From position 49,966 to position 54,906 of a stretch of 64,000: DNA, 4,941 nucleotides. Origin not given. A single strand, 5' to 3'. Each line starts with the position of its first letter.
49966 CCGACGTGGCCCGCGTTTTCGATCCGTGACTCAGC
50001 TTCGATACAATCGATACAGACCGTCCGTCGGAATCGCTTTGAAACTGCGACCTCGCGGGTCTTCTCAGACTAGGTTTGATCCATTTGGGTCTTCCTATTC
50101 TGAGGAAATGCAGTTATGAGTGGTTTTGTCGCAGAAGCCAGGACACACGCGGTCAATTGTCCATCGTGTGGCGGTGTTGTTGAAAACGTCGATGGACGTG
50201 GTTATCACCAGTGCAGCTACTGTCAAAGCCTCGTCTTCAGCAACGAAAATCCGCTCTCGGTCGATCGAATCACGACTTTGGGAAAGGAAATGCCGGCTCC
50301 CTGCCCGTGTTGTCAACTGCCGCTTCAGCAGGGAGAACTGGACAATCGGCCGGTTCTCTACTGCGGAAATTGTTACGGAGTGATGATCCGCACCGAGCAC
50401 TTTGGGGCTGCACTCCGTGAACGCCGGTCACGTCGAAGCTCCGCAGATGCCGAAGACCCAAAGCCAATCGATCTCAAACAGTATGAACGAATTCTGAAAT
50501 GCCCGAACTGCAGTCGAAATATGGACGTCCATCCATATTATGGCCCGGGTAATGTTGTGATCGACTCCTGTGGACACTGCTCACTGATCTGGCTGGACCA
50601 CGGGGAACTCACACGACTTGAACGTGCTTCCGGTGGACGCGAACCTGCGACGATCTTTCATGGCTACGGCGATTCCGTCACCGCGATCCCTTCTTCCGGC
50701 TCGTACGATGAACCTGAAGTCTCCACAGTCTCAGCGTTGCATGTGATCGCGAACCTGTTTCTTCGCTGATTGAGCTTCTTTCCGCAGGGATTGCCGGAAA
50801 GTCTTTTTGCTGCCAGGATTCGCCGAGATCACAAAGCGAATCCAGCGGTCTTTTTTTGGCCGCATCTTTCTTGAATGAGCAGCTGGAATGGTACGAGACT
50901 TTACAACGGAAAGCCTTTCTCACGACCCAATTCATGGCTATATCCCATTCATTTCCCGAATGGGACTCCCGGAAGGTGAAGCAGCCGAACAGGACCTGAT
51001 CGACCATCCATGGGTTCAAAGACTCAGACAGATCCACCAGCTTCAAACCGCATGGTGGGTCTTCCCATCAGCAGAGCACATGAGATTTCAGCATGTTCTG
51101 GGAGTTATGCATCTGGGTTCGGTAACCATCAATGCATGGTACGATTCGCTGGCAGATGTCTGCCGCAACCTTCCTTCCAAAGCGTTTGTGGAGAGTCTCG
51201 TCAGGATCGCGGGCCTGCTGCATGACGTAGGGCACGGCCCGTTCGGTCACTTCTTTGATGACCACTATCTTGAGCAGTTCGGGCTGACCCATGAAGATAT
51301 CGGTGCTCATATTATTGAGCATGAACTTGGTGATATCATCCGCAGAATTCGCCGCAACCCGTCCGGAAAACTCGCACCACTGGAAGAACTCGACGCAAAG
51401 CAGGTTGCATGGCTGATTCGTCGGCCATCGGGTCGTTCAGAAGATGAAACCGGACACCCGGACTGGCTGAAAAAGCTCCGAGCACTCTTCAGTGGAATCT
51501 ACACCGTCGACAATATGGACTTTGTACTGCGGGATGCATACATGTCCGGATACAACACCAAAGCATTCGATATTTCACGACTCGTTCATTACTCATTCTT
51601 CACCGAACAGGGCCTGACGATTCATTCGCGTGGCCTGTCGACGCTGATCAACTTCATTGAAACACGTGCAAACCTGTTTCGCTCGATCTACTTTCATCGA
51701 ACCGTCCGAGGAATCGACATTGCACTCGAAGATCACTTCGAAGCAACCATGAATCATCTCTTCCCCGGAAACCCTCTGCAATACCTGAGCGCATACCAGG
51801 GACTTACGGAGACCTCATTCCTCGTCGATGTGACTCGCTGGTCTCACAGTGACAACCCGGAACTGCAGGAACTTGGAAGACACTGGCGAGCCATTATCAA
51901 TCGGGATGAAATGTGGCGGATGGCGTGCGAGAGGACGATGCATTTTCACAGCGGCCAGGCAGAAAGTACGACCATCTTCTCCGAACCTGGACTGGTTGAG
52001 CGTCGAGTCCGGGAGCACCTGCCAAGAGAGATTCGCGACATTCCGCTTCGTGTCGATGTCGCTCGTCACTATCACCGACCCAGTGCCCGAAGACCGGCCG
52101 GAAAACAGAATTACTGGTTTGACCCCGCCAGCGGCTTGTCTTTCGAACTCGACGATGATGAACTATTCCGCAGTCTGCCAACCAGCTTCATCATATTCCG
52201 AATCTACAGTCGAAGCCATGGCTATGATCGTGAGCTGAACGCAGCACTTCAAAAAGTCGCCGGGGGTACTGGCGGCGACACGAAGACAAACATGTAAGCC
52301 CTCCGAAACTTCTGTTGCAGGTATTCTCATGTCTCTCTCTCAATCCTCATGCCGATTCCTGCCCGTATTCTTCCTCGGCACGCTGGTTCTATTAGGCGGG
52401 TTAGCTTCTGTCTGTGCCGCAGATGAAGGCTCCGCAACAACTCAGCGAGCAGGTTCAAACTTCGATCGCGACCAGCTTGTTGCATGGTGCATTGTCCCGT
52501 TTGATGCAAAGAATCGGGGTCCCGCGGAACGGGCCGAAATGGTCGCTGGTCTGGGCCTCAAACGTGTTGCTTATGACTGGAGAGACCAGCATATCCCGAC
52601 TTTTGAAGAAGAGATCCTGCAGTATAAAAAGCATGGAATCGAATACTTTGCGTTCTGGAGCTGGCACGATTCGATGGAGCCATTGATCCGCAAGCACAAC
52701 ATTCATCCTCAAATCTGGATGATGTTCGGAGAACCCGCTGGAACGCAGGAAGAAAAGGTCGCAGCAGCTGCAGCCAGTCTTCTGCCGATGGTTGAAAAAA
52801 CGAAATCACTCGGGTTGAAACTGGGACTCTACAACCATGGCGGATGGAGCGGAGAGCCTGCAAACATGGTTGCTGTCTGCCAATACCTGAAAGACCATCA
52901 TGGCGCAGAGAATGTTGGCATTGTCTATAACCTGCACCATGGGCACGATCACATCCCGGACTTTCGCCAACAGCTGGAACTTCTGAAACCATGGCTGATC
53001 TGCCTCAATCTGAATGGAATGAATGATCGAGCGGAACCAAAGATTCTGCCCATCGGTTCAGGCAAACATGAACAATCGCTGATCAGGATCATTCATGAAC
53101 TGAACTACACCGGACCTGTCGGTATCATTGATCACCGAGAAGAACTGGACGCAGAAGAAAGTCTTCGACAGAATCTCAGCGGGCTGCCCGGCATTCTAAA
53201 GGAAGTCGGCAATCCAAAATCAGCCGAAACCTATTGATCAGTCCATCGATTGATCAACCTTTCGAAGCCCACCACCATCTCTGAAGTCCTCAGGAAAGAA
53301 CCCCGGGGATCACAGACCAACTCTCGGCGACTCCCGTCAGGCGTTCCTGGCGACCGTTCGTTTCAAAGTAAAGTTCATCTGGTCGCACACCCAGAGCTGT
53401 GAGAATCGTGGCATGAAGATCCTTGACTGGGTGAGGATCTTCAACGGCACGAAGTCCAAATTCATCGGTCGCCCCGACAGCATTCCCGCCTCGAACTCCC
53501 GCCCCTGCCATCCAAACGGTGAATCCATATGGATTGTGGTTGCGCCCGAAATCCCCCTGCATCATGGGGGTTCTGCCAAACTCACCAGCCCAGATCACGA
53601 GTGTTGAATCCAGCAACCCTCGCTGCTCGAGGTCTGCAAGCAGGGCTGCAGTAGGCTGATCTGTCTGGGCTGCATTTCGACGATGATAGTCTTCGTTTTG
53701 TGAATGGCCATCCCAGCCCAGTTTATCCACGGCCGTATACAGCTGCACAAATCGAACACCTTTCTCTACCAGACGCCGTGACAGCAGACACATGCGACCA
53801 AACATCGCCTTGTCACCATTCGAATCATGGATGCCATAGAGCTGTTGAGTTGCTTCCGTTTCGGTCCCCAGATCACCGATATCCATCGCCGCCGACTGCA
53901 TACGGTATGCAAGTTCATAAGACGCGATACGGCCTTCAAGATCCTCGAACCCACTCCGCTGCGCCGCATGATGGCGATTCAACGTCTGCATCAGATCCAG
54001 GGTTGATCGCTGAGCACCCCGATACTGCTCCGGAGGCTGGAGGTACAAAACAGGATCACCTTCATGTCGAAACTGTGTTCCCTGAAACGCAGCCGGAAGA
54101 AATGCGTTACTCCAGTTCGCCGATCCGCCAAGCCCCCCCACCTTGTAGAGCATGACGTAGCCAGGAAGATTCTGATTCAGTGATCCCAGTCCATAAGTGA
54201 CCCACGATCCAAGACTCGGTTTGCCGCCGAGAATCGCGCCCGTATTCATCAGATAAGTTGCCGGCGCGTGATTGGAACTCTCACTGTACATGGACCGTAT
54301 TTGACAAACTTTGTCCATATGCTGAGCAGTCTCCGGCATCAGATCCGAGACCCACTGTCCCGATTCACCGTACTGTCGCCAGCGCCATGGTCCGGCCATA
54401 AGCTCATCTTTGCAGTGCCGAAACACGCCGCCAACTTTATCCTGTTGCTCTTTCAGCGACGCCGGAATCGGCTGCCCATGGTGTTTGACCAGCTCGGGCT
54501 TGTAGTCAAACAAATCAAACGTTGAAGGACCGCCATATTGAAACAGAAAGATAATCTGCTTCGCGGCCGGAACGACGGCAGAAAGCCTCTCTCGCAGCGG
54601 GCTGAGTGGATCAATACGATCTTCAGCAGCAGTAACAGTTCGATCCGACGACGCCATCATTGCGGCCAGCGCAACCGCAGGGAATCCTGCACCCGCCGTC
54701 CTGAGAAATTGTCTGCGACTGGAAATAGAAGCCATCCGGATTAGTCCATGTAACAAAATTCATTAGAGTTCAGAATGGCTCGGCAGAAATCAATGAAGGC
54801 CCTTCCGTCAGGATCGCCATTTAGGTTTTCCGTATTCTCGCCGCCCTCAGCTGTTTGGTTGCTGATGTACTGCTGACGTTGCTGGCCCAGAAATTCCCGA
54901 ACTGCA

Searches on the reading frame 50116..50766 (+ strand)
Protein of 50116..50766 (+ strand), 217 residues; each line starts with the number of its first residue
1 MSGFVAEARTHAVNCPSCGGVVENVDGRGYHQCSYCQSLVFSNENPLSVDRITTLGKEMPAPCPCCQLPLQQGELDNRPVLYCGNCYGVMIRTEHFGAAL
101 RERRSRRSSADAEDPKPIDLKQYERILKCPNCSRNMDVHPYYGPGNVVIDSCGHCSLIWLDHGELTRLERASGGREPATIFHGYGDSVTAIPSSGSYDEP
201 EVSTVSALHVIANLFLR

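Call 60: search_protein_families(library=pfam, proteins=[window:50116-50766:+], max_evalue=0.001)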
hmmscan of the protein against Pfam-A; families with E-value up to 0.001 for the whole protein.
window:50116-50766:+ (217 aa): 1 family
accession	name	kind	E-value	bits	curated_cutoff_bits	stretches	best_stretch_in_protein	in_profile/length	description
PF13453.11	Zn_ribbon_TFIIB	-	2.2e-12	46.6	22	2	128-169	1-39/41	Transcription factor zinc-finger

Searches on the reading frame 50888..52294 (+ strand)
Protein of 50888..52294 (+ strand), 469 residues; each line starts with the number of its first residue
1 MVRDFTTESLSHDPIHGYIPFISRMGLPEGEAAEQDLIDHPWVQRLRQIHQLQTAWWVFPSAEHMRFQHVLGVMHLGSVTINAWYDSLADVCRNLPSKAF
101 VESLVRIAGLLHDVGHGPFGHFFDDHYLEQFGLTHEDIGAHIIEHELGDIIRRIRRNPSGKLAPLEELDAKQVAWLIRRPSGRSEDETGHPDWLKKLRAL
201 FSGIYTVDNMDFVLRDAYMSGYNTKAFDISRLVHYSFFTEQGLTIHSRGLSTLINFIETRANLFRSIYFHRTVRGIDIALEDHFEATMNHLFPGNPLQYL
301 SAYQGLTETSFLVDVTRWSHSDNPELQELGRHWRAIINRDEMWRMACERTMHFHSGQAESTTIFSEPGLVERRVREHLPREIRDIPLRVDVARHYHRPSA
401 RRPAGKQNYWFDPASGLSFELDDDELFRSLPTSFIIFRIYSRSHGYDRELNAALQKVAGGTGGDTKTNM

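Call 60: search_protein_families(library=pfam, proteins=[window:50888-52294:+], max_evalue=0.001)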
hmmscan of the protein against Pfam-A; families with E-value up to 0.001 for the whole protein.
window:50888-52294:+ (469 aa): 1 family
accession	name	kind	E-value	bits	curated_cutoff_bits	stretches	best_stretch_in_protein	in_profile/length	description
PF01966.28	HD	-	7.8e-09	36.3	22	1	66-159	1-76/116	HD domain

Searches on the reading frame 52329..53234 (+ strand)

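Call 60: search_protein_families(library=pfam, proteins=[window:52329-53234:+], max_evalue=0.001)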
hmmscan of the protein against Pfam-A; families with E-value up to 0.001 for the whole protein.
window:52329-53234:+ (302 aa): 1 family
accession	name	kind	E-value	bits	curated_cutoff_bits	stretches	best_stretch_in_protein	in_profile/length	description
PF01261.30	AP_endonuc_2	-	1.5e-07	31.8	31.1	1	132-281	88-241/249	Xylose isomerase-like TIM barrel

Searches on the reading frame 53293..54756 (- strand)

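Call 60: search_protein_families(library=pfam, proteins=[window:53293-54756:-], max_evalue=0.001)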
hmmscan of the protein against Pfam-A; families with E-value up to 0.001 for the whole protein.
window:53293-54756:- (488 aa): 1 family
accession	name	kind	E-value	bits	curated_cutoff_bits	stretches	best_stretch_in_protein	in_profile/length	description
PF07394.17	DUF1501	-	3.9e-141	471.2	27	1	65-477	1-382/390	Protein of unknown function (DUF1501)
